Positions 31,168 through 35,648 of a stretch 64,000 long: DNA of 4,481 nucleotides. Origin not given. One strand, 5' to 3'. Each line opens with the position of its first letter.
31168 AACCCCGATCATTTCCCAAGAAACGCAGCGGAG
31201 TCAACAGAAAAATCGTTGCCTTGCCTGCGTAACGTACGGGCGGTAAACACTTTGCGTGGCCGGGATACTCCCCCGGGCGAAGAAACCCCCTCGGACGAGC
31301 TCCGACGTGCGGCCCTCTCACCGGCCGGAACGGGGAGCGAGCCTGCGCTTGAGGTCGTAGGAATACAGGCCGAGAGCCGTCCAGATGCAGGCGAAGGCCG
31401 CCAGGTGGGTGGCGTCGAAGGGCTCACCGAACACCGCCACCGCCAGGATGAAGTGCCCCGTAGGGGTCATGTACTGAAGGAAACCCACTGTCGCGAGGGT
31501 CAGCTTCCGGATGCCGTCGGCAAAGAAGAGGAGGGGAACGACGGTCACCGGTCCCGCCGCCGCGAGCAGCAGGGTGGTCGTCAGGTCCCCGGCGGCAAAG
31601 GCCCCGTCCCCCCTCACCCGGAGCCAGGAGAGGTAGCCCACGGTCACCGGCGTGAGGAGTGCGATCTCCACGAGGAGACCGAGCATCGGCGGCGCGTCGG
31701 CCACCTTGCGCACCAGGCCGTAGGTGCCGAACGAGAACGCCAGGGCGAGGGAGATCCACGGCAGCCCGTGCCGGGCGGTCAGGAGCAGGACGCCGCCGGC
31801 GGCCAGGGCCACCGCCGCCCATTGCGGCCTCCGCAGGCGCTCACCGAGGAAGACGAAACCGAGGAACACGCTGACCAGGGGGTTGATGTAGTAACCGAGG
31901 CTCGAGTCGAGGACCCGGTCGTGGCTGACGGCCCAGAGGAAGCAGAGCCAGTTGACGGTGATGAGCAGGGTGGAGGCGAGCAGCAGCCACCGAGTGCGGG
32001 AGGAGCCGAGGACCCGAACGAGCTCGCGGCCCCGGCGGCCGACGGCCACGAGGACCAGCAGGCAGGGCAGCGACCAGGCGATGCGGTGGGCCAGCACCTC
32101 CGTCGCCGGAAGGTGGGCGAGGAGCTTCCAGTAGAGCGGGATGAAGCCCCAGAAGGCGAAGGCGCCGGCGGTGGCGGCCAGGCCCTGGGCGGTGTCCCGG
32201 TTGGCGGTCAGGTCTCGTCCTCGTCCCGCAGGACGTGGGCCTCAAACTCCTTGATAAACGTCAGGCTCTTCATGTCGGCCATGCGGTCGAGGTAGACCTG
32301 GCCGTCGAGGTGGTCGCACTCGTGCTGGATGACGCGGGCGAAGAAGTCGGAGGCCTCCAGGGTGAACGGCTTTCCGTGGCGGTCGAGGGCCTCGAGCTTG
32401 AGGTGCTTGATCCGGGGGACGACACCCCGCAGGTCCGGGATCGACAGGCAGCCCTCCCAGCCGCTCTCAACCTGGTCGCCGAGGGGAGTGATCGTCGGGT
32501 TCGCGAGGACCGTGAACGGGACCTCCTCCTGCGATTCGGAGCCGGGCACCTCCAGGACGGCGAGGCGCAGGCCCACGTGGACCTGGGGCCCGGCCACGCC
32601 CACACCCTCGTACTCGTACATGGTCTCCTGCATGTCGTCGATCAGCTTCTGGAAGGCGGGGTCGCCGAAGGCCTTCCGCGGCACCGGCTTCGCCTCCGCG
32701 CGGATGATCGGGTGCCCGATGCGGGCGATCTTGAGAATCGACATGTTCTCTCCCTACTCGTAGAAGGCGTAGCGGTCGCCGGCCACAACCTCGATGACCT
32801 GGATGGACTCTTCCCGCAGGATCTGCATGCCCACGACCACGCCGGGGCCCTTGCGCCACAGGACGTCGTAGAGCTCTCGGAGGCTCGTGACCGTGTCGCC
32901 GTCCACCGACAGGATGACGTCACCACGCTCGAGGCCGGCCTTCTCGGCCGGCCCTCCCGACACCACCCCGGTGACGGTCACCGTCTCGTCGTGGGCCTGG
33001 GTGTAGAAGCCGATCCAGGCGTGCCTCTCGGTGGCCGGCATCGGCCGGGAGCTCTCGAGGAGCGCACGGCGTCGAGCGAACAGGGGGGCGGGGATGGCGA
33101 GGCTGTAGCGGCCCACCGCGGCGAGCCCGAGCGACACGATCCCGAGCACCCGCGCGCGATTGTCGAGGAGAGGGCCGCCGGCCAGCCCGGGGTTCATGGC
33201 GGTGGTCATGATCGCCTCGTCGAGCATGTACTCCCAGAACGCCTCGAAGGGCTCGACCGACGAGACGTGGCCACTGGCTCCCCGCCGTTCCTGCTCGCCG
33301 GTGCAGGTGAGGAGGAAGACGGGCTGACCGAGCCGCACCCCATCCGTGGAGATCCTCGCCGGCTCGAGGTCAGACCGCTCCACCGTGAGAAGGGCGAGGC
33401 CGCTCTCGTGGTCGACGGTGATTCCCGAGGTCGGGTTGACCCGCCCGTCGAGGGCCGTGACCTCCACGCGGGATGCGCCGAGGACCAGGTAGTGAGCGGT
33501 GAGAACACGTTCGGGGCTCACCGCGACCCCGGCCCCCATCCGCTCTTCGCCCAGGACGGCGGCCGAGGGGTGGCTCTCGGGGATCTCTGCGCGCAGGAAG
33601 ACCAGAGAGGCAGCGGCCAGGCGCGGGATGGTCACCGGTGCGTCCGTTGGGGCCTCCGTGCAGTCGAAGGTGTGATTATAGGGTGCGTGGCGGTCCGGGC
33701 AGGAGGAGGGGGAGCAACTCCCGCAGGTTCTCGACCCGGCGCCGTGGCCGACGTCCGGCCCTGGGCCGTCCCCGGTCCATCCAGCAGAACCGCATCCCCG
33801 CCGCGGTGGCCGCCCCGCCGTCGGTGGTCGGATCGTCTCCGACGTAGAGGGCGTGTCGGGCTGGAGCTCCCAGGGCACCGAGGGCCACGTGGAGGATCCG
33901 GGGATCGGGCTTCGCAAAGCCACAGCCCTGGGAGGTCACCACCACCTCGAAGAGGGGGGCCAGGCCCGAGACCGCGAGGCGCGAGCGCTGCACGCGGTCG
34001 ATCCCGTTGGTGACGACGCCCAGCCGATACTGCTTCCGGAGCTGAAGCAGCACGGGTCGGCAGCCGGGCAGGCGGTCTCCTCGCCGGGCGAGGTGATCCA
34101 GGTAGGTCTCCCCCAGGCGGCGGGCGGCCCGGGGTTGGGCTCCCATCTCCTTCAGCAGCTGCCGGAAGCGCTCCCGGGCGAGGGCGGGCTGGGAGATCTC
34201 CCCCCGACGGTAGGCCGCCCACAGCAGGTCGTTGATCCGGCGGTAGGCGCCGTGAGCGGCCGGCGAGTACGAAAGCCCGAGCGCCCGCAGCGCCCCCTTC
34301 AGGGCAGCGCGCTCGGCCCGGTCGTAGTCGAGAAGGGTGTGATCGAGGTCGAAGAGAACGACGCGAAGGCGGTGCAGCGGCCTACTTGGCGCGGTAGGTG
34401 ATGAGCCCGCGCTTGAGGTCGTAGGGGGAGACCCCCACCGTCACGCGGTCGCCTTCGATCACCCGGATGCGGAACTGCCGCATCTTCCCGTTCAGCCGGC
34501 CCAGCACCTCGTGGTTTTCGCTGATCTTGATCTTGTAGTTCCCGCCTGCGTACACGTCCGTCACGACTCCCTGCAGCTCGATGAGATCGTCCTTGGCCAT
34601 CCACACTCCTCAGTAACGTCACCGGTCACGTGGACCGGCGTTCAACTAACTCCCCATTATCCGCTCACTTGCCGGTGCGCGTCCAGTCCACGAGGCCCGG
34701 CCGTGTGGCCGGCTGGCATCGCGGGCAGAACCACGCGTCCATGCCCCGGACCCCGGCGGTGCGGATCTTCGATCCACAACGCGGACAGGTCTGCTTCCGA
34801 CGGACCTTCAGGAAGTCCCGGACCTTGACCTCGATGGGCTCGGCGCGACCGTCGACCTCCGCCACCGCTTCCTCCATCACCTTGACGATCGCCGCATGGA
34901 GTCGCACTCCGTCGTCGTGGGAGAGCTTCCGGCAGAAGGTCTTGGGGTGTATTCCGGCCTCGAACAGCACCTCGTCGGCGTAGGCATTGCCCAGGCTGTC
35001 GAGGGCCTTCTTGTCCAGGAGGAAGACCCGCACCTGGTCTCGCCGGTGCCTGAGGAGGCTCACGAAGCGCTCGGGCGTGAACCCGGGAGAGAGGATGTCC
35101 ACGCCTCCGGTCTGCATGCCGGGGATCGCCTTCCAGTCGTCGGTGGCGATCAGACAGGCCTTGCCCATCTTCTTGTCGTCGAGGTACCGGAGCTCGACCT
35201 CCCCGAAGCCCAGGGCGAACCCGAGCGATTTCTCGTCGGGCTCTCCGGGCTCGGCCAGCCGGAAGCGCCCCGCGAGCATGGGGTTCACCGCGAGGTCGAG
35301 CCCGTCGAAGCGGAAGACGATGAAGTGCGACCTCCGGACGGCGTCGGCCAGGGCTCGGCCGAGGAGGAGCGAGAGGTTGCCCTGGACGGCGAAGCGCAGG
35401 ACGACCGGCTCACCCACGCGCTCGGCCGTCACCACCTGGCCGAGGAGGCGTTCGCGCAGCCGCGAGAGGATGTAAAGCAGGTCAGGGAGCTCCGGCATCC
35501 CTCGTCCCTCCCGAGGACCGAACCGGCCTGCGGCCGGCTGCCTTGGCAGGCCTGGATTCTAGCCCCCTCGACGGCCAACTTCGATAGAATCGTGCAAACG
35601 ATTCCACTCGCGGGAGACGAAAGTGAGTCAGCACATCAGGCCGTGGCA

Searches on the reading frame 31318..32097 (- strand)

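Call 77: search_protein_families(library=pfam, proteins=[window:31318-32097:-], max_evalue=0.00001)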
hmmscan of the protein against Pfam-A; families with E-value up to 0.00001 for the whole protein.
window:31318-32097:- (259 aa): 1 family
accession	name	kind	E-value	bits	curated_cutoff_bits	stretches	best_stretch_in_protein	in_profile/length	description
PF00892.27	EamA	-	2e-15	57.7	28.2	1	8-107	40-134/135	EamA-like transporter family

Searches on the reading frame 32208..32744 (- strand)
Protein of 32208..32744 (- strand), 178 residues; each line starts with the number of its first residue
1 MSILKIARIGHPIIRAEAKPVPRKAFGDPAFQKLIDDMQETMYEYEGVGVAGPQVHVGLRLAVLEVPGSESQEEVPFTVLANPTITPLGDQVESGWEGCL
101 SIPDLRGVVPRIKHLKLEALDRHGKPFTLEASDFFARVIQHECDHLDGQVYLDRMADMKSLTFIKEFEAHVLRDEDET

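Call 77: search_protein_families(library=pfam, proteins=[window:32208-32744:-], max_evalue=0.00001)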
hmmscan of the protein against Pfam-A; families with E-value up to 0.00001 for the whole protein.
window:32208-32744:- (178 aa): 1 family
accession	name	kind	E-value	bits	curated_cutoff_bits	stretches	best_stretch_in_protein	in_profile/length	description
PF01327.26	Pep_deformylase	-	4.8e-49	166.4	22.8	1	4-159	2-154/156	Polypeptide deformylase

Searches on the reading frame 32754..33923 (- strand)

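Call 77: search_protein_families(library=pfam, proteins=[window:32754-33923:-], max_evalue=0.00001)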
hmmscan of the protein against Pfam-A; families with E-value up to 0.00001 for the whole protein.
window:32754-33923:- (389 aa): 4 families
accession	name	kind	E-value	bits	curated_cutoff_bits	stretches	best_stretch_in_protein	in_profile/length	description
PF13365.12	Trypsin_2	-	1.3e-18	68.5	27.6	1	130-262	1-144/144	Trypsin-like peptidase domain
PF13180.12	PDZ_2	-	2.7e-14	53.6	27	1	304-379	3-78/80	PDZ domain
PF17820.7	PDZ_6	-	4.9e-11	42.7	27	1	316-355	1-40/54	PDZ domain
PF00595.29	PDZ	-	1.4e-10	41.9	23.2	1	301-368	9-80/81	PDZ domain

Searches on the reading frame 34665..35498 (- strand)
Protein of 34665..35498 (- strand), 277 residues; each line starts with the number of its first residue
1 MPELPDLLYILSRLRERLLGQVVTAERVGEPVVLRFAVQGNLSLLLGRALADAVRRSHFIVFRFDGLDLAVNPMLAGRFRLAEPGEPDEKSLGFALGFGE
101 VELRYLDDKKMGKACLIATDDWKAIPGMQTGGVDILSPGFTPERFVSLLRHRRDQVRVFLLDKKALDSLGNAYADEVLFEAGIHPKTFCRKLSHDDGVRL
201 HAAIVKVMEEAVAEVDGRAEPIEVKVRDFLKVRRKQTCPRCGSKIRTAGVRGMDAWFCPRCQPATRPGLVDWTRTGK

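Call 77: search_protein_families(library=pfam, proteins=[window:34665-35498:-], max_evalue=0.00001)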
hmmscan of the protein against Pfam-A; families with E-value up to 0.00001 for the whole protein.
window:34665-35498:- (277 aa): 3 families
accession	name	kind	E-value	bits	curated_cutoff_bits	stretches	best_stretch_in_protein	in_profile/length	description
PF06831.19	H2TH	-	2.6e-18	66.2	34.7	1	132-213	2-83/93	Formamidopyrimidine-DNA glycosylase H2TH domain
PF01149.29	Fapy_DNA_glyco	-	1.1e-11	45.8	25.5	1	1-113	1-116/117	Formamidopyrimidine-DNA glycosylase N-terminal domain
PF06827.20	zf-FPG_IleRS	-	4.6e-07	30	21.3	1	236-263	2-29/30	Zinc finger found in FPG and IleRS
